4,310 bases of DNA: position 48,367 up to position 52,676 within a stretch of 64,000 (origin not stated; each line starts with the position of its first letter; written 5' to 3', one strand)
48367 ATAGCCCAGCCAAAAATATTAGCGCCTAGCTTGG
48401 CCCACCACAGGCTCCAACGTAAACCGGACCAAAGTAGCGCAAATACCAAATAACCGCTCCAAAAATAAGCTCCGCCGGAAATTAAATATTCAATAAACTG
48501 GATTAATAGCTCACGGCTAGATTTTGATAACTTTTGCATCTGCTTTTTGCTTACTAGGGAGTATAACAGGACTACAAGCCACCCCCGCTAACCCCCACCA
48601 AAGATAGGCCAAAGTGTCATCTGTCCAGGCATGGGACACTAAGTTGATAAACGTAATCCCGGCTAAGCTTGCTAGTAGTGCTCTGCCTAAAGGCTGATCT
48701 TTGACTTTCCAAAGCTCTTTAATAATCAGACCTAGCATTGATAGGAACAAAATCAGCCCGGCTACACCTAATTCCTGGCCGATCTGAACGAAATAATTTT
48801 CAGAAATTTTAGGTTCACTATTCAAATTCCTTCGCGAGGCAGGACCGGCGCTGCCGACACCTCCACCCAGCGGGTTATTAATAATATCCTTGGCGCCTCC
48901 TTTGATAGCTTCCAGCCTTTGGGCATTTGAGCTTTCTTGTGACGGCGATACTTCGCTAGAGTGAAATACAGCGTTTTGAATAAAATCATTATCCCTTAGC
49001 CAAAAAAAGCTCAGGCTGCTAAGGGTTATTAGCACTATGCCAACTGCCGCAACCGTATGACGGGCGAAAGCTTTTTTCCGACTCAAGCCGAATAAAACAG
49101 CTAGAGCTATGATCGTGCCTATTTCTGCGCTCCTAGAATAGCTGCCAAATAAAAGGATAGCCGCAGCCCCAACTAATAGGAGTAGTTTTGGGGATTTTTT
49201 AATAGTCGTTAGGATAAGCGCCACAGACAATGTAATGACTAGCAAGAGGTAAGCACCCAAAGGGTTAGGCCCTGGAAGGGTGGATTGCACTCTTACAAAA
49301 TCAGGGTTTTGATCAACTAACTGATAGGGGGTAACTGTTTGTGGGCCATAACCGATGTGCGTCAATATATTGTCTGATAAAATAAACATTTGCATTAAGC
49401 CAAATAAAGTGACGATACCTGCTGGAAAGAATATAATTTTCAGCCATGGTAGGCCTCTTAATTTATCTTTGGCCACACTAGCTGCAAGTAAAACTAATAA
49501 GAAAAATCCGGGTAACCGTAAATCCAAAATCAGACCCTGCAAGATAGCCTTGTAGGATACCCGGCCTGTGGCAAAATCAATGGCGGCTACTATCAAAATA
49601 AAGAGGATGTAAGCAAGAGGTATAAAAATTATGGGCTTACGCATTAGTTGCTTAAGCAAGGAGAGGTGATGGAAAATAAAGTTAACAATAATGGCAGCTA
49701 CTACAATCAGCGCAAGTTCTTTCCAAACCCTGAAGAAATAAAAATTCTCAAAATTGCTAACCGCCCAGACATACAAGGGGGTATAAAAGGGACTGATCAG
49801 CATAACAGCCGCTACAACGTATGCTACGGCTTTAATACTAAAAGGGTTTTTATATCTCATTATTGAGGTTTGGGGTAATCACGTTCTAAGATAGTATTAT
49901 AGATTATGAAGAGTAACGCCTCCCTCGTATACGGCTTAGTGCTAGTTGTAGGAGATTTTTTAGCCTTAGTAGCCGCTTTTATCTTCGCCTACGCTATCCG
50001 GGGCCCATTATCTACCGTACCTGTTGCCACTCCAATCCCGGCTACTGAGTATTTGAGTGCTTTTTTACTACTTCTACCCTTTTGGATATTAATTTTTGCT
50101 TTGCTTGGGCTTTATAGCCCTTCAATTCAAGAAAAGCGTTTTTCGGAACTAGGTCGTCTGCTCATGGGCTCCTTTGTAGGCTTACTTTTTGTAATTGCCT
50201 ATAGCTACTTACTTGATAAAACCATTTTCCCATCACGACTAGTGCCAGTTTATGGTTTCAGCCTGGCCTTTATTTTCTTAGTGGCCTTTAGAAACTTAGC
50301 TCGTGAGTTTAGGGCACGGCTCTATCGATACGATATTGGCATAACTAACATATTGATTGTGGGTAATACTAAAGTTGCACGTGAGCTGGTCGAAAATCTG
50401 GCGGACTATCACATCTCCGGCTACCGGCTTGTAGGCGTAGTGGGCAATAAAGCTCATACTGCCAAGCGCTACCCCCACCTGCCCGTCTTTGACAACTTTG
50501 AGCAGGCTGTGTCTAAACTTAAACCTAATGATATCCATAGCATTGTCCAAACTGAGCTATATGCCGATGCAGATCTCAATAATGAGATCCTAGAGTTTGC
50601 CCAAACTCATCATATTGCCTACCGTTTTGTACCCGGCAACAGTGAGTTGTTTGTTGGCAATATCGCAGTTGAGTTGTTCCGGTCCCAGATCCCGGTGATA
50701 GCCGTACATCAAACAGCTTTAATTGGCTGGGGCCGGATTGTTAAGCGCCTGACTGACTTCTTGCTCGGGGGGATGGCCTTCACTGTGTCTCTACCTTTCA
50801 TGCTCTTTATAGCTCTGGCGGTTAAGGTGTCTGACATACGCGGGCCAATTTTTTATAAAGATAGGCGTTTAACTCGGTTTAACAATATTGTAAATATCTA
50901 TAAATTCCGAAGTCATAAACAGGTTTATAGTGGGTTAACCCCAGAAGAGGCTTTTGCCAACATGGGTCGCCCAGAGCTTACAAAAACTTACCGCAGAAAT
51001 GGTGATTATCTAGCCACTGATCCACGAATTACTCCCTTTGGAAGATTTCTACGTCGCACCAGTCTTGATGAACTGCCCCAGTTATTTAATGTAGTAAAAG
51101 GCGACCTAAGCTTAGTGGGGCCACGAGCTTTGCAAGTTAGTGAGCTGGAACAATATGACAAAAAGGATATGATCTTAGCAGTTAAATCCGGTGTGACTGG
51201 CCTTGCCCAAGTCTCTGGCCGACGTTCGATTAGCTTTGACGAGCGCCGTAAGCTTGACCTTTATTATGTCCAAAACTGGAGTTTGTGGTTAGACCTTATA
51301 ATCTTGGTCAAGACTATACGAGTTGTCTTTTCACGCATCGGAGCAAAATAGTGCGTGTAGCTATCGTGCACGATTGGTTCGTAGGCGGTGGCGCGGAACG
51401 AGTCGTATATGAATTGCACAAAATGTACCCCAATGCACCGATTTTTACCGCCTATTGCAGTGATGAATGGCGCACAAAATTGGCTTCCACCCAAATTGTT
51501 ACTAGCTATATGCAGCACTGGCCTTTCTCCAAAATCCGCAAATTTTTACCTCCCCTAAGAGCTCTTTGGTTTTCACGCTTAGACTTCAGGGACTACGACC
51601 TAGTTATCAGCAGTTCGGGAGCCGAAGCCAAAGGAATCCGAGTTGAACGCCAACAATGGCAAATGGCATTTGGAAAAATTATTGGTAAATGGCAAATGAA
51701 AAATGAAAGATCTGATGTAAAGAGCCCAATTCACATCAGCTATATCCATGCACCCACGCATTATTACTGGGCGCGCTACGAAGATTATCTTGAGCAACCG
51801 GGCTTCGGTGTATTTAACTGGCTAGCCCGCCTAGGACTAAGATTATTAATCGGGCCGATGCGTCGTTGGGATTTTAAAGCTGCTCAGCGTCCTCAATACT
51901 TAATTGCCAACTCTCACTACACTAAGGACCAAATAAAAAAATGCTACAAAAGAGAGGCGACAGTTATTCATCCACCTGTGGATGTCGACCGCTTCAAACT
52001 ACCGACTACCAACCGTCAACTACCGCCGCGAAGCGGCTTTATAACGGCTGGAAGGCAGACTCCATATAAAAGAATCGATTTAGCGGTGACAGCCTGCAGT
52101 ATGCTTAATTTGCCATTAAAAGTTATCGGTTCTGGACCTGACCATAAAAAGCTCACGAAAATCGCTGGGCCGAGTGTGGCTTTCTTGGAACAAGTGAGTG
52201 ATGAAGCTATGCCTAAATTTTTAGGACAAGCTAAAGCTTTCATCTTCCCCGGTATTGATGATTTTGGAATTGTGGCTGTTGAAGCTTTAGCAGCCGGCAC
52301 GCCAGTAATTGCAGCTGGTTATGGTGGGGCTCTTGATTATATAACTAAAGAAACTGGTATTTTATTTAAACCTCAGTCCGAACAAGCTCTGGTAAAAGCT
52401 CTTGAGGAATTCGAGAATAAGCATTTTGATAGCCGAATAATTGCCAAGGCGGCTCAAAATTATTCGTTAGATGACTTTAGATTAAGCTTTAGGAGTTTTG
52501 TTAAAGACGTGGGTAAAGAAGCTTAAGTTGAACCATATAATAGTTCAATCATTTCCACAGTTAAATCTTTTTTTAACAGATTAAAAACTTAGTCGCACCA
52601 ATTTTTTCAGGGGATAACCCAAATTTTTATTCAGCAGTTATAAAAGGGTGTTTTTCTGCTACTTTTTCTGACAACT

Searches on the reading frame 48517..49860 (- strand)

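Call 56: search_protein_families(library=pfam, proteins=[window:48517-49860:-], max_evalue=0.00001)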
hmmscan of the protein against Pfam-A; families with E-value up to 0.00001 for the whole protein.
window:48517-49860:- (447 aa): 1 family
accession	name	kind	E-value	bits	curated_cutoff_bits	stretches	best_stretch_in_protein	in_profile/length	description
PF04932.20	Wzy_C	-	1.9e-13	50.9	31.7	1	230-373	3-149/149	O-Antigen ligase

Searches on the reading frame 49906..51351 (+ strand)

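Call 56: search_protein_families(library=pfam, proteins=[window:49906-51351:+], max_evalue=0.00001)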
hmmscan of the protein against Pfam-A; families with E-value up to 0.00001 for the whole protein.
window:49906-51351:+ (481 aa): 2 families
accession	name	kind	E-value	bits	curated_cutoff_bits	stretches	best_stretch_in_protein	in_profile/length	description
PF02397.22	Bac_transf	-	2.9e-54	183.8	27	1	280-475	1-178/179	Bacterial sugar transferase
PF13727.12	CoA_binding_3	-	2.9e-12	47.4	25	1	66-213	2-145/175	CoA-binding domain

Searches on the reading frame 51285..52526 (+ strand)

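Call 79: search_protein_families(library=pfam, proteins=[window:51285-52526:+], max_evalue=0.0001)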
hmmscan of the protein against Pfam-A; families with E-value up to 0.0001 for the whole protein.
window:51285-52526:+ (413 aa): 4 families
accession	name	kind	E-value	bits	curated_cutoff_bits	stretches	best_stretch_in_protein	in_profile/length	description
PF00534.26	Glycos_transf_1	-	7.3e-23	81.4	26.4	1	252-390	18-169/172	Glycosyl transferases group 1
PF13692.12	Glyco_trans_1_4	-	1.1e-17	65.1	27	1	252-375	4-138/142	Glycosyl transferases group 1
PF13439.12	Glyco_transf_4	-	1.5e-09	38.5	28.5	1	180-236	111-170/170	Glycosyltransferase Family 4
PF20706.3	GT4-conflict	-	3.4e-07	30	26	1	229-390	178-351/385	Family 4 Glycosyltransferase in conflict systems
